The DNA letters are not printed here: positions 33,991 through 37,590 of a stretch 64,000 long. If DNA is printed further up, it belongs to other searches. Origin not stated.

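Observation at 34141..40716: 2191-aa AglB oligosaccharyltransferase fused to a >1300-aa array of CarboxypepD_reg-like domains with a second, C-terminal membrane anchor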

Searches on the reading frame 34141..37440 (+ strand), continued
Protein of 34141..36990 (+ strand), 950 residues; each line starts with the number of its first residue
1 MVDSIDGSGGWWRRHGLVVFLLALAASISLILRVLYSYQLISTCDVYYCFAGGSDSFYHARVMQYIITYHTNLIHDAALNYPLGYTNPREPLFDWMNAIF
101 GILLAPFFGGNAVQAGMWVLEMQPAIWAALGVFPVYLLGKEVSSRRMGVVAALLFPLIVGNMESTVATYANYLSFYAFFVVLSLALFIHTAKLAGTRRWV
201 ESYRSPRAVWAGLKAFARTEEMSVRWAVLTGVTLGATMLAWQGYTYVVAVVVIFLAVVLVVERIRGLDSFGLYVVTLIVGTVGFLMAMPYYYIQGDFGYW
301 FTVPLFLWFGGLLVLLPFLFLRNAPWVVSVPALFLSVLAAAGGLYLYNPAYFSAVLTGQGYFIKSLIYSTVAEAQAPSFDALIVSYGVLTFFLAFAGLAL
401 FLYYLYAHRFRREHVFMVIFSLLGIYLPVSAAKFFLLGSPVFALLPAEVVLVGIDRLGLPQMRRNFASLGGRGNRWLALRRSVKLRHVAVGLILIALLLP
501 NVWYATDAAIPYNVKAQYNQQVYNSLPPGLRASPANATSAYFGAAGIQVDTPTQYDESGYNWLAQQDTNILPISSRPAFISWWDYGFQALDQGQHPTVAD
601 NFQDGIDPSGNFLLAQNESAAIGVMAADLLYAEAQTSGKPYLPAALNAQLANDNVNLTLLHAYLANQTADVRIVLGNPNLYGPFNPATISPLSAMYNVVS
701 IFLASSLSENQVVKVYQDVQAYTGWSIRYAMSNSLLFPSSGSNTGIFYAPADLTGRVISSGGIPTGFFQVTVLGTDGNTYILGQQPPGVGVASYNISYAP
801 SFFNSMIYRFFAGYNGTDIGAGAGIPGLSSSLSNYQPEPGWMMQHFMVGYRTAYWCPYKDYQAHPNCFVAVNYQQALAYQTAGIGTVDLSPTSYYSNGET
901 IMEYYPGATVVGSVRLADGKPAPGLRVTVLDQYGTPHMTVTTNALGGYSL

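Call 56: fold_search(model_id=the predicted structure, library=pdb)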
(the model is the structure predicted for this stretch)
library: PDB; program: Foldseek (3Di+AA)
matches with E <= 10: 609; with E <= 0.001: 30
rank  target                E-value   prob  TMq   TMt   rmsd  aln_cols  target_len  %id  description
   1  7e9s_A                5.5e-26  1.00  0.54  0.67  12.2      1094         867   16  Archaeal oligosaccharyltransferase AglB from Archaeoglobus fulgidus in complex with an inhibitory peptide and a dolich (released 2021-09-08)
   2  3wak                  2.0e-23  1.00  0.52  0.64  13.0      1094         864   16  Crystal structure of the Archaeoglobus fulgidus oligosaccharyltransferase (O29867_ARCFU) in the apo form (released 2013-10-30)
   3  3waj                  2.3e-22  1.00  0.46  0.62  14.2      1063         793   15  Crystal structure of the Archaeoglobus fulgidus oligosaccharyltransferase (O29867_ARCFU) complex with Zn and sulfate (released 2013-10-30)
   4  5gmy_A                3.8e-22  1.00  0.48  0.61  14.3      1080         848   15  Crystal structure of the Archaeoglobus fulgidus oligosaccharyltransferase (O29867_ARCFU) tethered with an acceptor pep (released 2017-02-01)
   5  9n9j_I                3.3e-16  1.00  0.38  0.57   8.1       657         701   16  Structure of a GRP94 folding intermediate engaged with a CCDC134- and FKBP11-bound secretory translocon (released 2025-11-19)
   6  8b6l_I                2.6e-15  1.00  0.38  0.58   7.5       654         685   16  Subtomogram average of the human Sec61-TRAP-OSTA-translocon (released 2022-12-07)
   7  6s7o_A                3.7e-14  1.00  0.35  0.57  10.2       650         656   15  Cryo-EM structure of human oligosaccharyltransferase complex OST-A (released 2019-12-18)
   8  6s7t_A                4.0e-14  1.00  0.39  0.59   6.9       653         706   16  Cryo-EM structure of human oligosaccharyltransferase complex OST-B (released 2019-12-18)
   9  8pn9_A                1.8e-13  1.00  0.38  0.61   6.8       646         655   16  Structure of human oligosaccharyltransferase OST-A complex bound to NGI-1 (released 2024-05-08)
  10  8agc_A                1.8e-13  1.00  0.40  0.60   5.8       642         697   16  Structure of yeast oligosaccharylransferase complex with lipid-linked oligosaccharide and non-acceptor peptide bound (released 2022-12-07)
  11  8age_A                4.5e-13  1.00  0.35  0.58   9.6       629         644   15  Structure of yeast oligosaccharylransferase complex with acceptor peptide bound (released 2022-12-07)
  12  8agb_A                1.2e-12  1.00  0.35  0.57  11.3       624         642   16  Structure of yeast oligosaccharylransferase complex with lipid-linked oligosaccharide bound (released 2022-12-07)
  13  7oci_F                4.1e-12  1.00  0.35  0.58   9.4       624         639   15  Cryo-EM structure of yeast Ost6p containing oligosaccharyltransferase complex (released 2022-02-16)
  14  6ftg_5                4.1e-12  1.00  0.36  0.59   8.8       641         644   17  Subtomogram average of OST-containing ribosome-translocon complexes from canine rough microsomal membranes (released 2018-03-21)
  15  6ezn_F                1.5e-11  1.00  0.34  0.55  11.5       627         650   14  Cryo-EM structure of the yeast oligosaccharyltransferase (OST) complex (released 2018-01-17)
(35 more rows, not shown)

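Call 64: find_related_loci(query=A3, collection=genome_contigs, flank=9000)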
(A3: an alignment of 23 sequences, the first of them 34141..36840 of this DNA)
Query A3 (900 aa) in genome_contigs; peptide patterns used: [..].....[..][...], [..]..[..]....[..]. (x = any residue, [..] = any of these).
600 stretches matched a pattern (row limit reached: there are more); 434 encode a relative of the query (tblastn E <= 1e-3); the best 80 are kept; 80 distinct loci.
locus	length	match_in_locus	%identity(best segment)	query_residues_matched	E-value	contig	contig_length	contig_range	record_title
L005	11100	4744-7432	84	1-900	0e+0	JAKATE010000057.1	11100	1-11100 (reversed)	MAG: Thermoplasmata archaeon isolate YP2.bin30 NODE_5015_length_11100_cov_1.875877, whole genome shotgun sequence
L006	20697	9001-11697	67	5-898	0e+0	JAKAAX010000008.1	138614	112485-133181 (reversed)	MAG: Thermoplasmata archaeon isolate WH2.bin11 NODE_100_length_138614_cov_3.583672, whole genome shotgun sequence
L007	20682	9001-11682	65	5-898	0e+0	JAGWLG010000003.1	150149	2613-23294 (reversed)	MAG: Thermoplasmata archaeon isolate REEB18 contig-150_66, whole genome shotgun sequence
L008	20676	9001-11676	58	7-899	0e+0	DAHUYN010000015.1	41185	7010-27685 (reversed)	MAG TPA_asm: Thermoplasmata archaeon isolate clean271 NODE_15_length_41185_cov_11.020020, whole genome shotgun sequence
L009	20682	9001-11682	57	11-900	0e+0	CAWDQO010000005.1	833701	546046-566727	MAG: uncultured Thermoplasmata archaeon isolate MFD03399.bin.2.1 genome assembly, contig: contig_5598, whole genome shot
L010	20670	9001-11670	55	8-899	0e+0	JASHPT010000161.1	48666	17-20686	MAG: Thermoplasmata archaeon isolate JOPF056 JOPF_N071_contig_84796, whole genome shotgun sequence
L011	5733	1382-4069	56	11-899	0e+0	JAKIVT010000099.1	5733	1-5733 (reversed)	MAG: Thermoplasmata archaeon isolate AcS13-54 AcS13-54_99, whole genome shotgun sequence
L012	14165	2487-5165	55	11-899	0e+0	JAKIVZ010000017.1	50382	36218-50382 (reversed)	MAG: Candidatus Lutacidiplasma silvani isolate AcS3-62 NODE_717_length_50382_cov_12.548354, whole genome shotgun sequenc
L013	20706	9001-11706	55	5-899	0e+0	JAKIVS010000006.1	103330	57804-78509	MAG: Thermoplasmata archaeon isolate AcS1-3 NODE_224_length_103330_cov_13.197695, whole genome shotgun sequence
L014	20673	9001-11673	57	8-900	0e+0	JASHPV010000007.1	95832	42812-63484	MAG: Thermoplasmata archaeon isolate JOPF058 JOPF_A143_contig_2944, whole genome shotgun sequence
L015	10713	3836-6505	55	10-900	0e+0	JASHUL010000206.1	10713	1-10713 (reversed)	MAG: Thermoplasmata archaeon isolate JOPF178 JOPF_A141_contig_95491, whole genome shotgun sequence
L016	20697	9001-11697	55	3-900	0e+0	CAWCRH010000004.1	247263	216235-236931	MAG: uncultured Thermoplasmata archaeon isolate MFD03323.bin.2.126 genome assembly, contig: contig_26485, whole genome s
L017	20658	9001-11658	57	10-900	0e+0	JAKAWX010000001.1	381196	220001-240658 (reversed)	MAG: Thermoplasmata archaeon isolate YP4.bin89 NODE_13_length_381196_cov_4.217181, whole genome shotgun sequence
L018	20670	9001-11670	57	8-900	0e+0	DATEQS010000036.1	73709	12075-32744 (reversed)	MAG TPA_asm: Thermoplasmata archaeon isolate SMAG_U9053 k141_893397, whole genome shotgun sequence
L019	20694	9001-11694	54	8-900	0e+0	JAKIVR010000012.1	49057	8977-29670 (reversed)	MAG: Thermoplasmata archaeon isolate AcS11-62 AcS11-62_12, whole genome shotgun sequence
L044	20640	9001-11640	38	13-894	0e+0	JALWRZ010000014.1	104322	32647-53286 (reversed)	MAG: DHVE2 group archaeon isolate M2_metabat2_scaf2bin.040 M2_NODE_94_length_104322_cov_7.906953, whole genome shotgun s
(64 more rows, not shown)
